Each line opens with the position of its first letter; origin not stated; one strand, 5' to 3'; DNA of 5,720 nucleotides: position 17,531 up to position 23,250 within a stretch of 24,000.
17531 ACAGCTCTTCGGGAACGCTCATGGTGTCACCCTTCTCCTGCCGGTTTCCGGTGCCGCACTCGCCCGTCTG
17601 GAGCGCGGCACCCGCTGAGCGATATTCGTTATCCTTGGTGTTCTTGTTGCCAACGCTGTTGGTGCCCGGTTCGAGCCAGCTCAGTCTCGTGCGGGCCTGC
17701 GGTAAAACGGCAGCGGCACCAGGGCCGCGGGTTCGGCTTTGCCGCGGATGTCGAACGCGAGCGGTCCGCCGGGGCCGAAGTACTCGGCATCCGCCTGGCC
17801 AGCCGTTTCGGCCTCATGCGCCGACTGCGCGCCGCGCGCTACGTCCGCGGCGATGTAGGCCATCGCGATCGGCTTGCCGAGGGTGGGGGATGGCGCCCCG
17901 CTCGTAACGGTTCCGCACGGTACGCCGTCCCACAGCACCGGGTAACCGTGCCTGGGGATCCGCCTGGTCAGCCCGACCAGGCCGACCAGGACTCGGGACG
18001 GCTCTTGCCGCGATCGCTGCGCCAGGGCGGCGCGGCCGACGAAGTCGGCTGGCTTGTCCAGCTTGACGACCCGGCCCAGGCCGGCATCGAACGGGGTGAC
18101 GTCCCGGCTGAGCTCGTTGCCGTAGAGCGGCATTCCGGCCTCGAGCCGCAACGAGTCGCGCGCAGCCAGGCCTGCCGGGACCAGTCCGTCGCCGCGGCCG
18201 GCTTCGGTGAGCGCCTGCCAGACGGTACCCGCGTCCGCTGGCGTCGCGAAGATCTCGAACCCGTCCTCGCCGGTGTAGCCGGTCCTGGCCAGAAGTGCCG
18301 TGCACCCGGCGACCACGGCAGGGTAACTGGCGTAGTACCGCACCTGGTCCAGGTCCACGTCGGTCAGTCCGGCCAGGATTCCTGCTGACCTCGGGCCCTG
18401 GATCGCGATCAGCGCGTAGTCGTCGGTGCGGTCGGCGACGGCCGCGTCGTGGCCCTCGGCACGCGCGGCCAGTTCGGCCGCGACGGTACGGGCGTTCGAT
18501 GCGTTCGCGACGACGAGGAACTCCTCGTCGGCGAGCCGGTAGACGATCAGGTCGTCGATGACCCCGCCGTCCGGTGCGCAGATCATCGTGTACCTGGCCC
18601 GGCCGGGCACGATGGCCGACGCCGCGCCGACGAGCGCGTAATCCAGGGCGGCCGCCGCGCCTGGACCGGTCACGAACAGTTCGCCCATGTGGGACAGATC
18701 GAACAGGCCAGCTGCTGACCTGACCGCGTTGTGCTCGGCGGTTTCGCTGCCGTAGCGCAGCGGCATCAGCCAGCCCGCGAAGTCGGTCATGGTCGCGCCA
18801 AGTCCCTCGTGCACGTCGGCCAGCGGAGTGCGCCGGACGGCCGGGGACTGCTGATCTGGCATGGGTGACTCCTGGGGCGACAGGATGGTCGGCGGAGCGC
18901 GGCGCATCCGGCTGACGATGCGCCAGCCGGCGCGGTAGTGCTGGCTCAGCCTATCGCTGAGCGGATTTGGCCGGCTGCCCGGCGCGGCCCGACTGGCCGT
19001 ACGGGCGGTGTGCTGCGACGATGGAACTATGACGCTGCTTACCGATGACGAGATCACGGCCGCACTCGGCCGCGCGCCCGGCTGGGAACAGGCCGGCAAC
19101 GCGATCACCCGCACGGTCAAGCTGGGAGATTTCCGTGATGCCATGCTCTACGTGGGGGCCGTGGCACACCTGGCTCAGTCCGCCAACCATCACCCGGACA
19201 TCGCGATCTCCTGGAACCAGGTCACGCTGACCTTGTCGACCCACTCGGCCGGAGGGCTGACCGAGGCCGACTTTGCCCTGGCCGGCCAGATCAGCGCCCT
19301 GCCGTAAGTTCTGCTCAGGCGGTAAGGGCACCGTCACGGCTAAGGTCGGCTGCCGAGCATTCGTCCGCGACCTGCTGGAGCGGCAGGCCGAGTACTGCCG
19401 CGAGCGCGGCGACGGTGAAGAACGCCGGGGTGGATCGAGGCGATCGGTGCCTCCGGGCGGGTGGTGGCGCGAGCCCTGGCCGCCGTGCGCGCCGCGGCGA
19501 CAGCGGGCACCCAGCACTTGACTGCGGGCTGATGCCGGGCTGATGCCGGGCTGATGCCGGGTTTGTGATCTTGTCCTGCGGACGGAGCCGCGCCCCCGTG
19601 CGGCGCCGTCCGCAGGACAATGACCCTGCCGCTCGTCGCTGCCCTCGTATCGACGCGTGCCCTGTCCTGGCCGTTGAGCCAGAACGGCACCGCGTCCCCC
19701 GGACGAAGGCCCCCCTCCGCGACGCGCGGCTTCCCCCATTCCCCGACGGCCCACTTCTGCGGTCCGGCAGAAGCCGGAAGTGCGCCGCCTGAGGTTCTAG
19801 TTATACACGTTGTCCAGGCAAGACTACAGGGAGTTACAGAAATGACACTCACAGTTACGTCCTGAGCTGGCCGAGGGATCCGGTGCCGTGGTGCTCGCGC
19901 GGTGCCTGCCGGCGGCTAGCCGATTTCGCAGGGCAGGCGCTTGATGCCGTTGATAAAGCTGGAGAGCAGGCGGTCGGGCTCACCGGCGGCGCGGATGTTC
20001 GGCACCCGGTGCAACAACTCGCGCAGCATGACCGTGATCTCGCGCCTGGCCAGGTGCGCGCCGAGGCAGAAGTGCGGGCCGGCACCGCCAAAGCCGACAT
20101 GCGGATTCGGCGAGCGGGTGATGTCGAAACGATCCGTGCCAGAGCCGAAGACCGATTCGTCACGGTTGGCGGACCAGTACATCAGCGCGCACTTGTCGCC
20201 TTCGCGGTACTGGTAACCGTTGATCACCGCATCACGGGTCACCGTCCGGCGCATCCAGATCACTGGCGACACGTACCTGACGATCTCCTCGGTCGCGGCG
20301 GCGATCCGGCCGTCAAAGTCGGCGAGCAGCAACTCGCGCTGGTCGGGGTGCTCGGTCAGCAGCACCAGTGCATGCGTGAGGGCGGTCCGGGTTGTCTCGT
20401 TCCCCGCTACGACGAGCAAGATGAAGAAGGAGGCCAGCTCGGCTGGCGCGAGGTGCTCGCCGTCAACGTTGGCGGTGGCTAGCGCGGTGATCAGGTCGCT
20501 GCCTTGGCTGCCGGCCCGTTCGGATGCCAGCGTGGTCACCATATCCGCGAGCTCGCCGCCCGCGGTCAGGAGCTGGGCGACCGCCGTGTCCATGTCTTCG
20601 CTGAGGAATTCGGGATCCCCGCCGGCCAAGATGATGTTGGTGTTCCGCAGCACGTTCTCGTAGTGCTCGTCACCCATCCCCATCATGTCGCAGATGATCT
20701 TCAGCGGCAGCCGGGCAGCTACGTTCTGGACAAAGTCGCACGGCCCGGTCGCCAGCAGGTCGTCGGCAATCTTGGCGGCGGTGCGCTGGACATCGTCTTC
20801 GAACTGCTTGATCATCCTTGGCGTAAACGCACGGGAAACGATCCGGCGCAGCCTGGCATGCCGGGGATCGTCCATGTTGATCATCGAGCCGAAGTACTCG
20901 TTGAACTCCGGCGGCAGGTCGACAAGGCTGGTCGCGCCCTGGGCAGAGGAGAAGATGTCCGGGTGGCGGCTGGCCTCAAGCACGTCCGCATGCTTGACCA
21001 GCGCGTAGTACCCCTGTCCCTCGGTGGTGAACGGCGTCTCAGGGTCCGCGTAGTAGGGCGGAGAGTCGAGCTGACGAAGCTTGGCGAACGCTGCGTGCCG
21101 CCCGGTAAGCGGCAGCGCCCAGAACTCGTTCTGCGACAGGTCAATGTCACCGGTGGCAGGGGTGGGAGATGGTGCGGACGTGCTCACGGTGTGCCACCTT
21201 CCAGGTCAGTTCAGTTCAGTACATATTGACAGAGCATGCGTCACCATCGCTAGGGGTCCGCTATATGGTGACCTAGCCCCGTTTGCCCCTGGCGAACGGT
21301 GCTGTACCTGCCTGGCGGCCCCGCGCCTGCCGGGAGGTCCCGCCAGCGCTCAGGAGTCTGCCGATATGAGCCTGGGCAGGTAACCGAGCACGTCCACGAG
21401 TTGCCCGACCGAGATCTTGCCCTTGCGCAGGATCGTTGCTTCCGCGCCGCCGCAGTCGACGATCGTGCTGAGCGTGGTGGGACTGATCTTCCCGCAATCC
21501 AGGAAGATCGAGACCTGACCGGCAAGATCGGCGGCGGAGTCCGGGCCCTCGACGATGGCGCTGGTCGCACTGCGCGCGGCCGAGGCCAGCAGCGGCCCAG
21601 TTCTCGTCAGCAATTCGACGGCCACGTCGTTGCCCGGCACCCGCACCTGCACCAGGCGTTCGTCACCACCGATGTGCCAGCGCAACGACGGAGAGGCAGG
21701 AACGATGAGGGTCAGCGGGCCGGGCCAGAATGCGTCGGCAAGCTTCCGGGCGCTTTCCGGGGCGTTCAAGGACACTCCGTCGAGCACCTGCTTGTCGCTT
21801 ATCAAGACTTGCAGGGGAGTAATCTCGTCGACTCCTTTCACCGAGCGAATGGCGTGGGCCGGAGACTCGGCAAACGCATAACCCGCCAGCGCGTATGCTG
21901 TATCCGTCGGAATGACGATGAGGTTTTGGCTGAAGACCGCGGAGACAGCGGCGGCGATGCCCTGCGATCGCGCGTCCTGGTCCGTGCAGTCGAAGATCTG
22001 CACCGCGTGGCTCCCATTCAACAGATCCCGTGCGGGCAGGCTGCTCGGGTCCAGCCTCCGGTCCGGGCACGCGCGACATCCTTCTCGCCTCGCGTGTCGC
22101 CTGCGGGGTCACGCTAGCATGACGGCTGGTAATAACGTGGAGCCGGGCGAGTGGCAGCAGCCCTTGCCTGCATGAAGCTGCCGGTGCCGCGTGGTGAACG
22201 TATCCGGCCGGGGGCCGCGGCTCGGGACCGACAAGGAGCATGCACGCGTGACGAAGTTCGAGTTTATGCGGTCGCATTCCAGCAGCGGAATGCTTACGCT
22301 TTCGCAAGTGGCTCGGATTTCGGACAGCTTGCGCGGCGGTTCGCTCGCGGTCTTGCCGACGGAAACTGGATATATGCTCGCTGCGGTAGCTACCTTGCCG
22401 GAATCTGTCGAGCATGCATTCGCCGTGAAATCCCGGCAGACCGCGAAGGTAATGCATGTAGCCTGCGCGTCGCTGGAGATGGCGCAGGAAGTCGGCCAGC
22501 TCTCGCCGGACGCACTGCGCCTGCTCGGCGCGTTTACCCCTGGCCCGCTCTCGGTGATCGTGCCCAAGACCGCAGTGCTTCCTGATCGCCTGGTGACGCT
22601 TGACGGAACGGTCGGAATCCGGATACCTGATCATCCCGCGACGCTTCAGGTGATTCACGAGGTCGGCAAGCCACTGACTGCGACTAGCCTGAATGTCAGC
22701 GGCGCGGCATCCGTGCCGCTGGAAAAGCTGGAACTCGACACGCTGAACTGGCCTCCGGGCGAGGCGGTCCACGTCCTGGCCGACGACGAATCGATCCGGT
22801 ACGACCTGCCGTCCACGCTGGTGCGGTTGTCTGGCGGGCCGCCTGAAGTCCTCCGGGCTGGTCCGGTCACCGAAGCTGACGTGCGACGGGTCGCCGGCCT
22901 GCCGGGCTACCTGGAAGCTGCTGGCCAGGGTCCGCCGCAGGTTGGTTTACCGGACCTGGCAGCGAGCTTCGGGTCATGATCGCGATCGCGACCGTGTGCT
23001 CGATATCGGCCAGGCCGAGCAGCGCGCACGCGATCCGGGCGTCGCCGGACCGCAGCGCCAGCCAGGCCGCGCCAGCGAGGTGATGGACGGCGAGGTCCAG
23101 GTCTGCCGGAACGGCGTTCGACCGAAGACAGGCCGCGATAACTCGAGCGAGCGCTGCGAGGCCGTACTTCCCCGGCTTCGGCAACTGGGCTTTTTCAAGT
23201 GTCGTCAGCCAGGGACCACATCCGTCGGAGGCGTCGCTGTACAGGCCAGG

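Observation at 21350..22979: Head-to-head pair of stand-alone YrdC/Sua5-family paralogues, one canonical and one with a half-broken catalytic tetrad, in a lower-GC patch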

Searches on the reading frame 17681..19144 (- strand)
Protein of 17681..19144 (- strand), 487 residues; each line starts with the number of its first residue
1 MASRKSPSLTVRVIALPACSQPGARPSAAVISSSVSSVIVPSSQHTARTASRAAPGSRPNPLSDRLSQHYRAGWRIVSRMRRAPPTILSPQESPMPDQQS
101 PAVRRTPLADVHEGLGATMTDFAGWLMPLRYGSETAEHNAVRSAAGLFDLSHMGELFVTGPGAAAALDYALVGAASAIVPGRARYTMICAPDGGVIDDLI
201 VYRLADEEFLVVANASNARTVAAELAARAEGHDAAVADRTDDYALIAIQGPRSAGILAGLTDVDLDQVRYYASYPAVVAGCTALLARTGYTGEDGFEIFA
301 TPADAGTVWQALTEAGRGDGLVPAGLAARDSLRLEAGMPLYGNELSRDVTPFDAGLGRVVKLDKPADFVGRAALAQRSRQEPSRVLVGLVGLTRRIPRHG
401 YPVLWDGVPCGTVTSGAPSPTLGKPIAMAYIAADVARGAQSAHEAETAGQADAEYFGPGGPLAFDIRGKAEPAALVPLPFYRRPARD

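Call 3: search_protein_families(library=pfam, proteins=[window:17681-19144:-], max_evalue=0.01)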
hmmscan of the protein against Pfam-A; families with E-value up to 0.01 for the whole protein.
window:17681-19144:- (487 aa): 2 families
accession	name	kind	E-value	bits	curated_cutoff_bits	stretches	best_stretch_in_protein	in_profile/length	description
PF01571.26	GCV_T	-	3.2e-91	305.5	25.6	1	108-358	1-254/255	Aminomethyltransferase folate-binding domain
PF08669.17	GCV_T_C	-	2.2e-18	66.4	25.9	1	384-481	1-79/80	Glycine cleavage T-protein C-terminal barrel domain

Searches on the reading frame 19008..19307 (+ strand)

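Call 3: search_protein_families(library=pfam, proteins=[window:19008-19307:+], max_evalue=0.01)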
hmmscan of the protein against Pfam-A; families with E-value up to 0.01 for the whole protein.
window:19008-19307:+ (99 aa): 1 family
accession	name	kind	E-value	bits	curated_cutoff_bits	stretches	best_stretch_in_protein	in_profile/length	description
PF01329.24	Pterin_4a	-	1.8e-29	102.1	26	1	10-97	2-90/91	Pterin 4 alpha carbinolamine dehydratase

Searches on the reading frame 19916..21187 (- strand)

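Call 3: search_protein_families(library=pfam, proteins=[window:19916-21187:-], max_evalue=0.01)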
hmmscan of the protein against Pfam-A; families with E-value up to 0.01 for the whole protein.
window:19916-21187:- (423 aa): 1 family
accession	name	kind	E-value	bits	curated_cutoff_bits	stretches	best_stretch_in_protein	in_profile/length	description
PF00067.27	p450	-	7.6e-22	78.1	22.8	1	227-394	236-431/462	Cytochrome P450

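Call 4: search_protein_families(library=ncbifam, proteins=[window:19916-21187:-], max_evalue=0.01)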
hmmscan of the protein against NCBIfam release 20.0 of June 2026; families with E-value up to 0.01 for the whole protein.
window:19916-21187:- (423 aa): 9 families
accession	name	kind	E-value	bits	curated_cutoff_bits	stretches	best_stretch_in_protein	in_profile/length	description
NF041177.1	Cyp119_Thmprot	equivalog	9.2e-41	139.8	680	1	101-421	67-365/368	cytochrome P450 Cyp119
NF041802.1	P450_SolI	exception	8.8e-35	120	850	1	102-419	109-419/424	solanimycin biosynthesis cytochrome P450 SolI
TIGR04458.1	CYP450_TxtE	equivalog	1.4e-29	102.9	500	1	101-404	83-384/403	4-nitrotryptophan synthase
TIGR04515.1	P450_rel_GT_act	subfamily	4.1e-29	102.1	343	1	102-415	92-380/386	P450-derived glycosyltransferase activator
NF045816.1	PentlenlactSyn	equivalog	9.3e-29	100.3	700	1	105-401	86-372/396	pentalenolactone synthase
TIGR04538.1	P450_cycloAA_1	subfamily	4.9e-28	98.1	500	1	61-400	33-371/395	cytochrome P450, cyclodipeptide synthase-associated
NF050147.1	aminopyruv_ApyO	equivalog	6.2e-22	77.8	525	1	77-395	55-393/444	RiPP biosynthesis cytochrome P450 ApyO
NF051859.1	AlbFlvMonOxTrpSyn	equivalog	9.8e-09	34.3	700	1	214-290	220-299/457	bifunctional albaflavenone monooxygenase/terpene synthase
NF045812.1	PentlenOxigase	equivalog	6.6e-06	25.2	800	1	223-297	213-288/444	pentalenene oxygenase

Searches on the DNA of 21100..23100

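Call 88: search_rna_families(source=window, start=21100, end=23100, threshold=evalue, max_evalue=1)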
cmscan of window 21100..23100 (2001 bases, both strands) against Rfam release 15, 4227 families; matches with E-value up to 1: 3.
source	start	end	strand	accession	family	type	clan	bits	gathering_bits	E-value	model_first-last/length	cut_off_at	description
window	22461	22492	+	RF01549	TB8Cs2H1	Gene; snRNA; snoRNA; HACA-box;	-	23.2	40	0.086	1-65/65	no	Trypanosomatid snoRNA TB8Cs2H1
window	22664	22727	+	RF03006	M23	Gene; sRNA;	-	21.5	41.2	0.4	1-53/53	no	M23 RNA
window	22691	22745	-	RF02871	ncS54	Gene; sRNA;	-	18.4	43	0.52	1-79/79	no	Burkholderia sRNA 54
